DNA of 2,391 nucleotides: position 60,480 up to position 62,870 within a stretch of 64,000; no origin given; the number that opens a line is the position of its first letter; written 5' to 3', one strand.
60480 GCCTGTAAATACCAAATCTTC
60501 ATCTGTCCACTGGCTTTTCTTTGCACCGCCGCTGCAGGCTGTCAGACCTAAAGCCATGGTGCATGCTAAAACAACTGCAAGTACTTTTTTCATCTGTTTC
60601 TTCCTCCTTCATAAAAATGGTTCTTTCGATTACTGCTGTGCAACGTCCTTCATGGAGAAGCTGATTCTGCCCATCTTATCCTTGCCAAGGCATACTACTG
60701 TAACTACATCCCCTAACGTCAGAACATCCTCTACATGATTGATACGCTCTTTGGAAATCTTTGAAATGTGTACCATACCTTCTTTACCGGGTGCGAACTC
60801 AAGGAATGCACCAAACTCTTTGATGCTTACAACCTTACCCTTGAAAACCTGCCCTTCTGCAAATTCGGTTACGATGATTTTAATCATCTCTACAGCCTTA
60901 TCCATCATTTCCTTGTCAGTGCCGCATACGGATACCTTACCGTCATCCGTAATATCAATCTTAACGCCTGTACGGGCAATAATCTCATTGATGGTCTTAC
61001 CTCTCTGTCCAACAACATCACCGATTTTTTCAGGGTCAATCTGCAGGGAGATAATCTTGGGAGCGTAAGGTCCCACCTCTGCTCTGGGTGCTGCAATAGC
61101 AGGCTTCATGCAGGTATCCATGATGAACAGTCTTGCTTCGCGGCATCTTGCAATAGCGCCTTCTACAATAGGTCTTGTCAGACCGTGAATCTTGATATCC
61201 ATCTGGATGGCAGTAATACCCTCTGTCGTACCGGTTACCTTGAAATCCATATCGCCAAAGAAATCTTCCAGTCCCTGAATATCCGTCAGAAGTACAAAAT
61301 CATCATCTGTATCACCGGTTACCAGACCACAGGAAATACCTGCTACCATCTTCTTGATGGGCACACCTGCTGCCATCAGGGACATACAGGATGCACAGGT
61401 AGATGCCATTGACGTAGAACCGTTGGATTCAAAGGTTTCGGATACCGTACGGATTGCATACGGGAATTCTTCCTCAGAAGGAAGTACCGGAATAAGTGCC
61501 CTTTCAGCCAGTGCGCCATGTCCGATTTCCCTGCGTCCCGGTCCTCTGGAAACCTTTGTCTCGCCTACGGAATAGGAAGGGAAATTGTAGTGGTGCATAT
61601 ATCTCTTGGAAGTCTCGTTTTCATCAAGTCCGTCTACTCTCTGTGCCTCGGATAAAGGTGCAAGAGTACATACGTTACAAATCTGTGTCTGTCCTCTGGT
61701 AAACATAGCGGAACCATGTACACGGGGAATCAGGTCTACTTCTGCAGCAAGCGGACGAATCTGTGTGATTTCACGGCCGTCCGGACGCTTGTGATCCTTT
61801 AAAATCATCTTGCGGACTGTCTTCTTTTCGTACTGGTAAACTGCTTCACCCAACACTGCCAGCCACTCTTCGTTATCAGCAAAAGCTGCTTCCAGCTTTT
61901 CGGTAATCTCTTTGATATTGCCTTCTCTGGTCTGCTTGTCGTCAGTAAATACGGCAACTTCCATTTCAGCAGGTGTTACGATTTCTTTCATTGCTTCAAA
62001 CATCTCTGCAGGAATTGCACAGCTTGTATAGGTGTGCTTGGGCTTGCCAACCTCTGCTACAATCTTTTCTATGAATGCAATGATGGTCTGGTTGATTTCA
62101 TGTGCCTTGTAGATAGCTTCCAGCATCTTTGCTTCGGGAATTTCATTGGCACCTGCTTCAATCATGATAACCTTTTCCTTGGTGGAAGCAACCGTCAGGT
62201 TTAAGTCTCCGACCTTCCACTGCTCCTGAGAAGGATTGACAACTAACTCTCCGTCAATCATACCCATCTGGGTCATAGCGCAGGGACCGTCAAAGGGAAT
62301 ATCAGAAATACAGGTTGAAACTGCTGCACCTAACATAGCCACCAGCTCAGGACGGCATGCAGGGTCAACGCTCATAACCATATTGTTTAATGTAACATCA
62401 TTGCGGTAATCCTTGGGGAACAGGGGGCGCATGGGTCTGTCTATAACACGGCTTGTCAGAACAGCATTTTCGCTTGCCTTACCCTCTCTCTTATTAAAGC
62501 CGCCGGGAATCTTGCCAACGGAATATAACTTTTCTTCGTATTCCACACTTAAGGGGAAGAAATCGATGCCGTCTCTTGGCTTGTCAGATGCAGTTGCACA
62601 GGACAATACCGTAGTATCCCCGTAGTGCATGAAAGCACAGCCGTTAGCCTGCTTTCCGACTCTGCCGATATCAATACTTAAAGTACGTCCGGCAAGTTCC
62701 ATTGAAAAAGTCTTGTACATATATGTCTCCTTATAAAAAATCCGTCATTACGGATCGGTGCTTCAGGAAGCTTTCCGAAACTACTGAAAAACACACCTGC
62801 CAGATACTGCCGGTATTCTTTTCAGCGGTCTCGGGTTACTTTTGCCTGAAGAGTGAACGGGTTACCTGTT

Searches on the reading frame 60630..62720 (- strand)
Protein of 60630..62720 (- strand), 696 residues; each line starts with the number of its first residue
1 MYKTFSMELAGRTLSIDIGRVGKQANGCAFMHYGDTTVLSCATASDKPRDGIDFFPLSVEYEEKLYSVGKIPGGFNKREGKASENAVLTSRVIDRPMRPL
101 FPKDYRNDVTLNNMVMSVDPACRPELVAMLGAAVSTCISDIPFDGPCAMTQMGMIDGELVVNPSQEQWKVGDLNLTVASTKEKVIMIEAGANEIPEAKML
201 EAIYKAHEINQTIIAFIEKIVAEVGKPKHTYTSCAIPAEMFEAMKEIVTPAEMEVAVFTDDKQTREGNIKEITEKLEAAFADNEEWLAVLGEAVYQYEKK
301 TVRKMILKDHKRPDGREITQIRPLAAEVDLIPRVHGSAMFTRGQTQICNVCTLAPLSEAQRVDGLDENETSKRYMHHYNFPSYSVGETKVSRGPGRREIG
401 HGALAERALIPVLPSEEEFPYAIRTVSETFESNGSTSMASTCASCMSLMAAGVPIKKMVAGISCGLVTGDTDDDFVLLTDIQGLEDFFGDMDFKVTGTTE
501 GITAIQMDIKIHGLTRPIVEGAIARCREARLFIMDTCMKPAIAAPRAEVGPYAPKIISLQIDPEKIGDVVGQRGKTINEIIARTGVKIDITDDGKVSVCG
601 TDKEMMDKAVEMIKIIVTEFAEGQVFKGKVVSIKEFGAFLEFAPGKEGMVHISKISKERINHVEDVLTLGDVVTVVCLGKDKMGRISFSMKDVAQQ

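Call 70: find_encoding_contigs(protein=window:60630-62720:-, flank=10000, max_places=2)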
Protein window:60630-62720:- (696 aa): 11 contigs read that carry it; 2 places shown.
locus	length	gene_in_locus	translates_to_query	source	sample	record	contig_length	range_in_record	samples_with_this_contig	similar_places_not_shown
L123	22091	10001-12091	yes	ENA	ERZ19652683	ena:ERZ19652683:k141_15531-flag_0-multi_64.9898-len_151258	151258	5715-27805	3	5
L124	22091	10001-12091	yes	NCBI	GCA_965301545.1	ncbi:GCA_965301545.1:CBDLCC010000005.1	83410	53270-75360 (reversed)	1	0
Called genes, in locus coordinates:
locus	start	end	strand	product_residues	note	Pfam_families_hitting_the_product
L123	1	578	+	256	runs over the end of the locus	PF12746:GNAT_acetyltran, PF00583:Acetyltransf_1 (weak)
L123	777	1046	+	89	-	-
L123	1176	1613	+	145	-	-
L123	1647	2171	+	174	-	PF01061:ABC2_membrane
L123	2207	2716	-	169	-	PF07456:Hpre_diP_synt_I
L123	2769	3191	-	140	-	PF07009:NusG_II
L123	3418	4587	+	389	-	PF02424:ApbE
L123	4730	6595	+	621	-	PF02837:Glyco_hydro_2_N (weak), PF00703:Glyco_hydro_2, PF02836:Glyco_hydro_2_C (weak)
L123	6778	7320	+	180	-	PF02915:Rubrerythrin, PF21349:RUBY_RBDX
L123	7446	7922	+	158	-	PF07963:N_methyl (weak)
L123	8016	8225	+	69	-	-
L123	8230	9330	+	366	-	PF00579:tRNA-synt_1b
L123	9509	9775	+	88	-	PF00312:Ribosomal_S15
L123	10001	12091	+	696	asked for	PF01138:RNase_PH, PF03725:RNase_PH_C, PF03726:PNPase, PF01138:RNase_PH, PF00013:KH_1, PF00575:S1, PF23459:S1_RRP5 (faint)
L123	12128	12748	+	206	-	-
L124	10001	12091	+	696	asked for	PF01138:RNase_PH, PF03725:RNase_PH_C, PF03726:PNPase, PF01138:RNase_PH, PF00013:KH_1, PF00575:S1, PF23459:S1_RRP5 (faint)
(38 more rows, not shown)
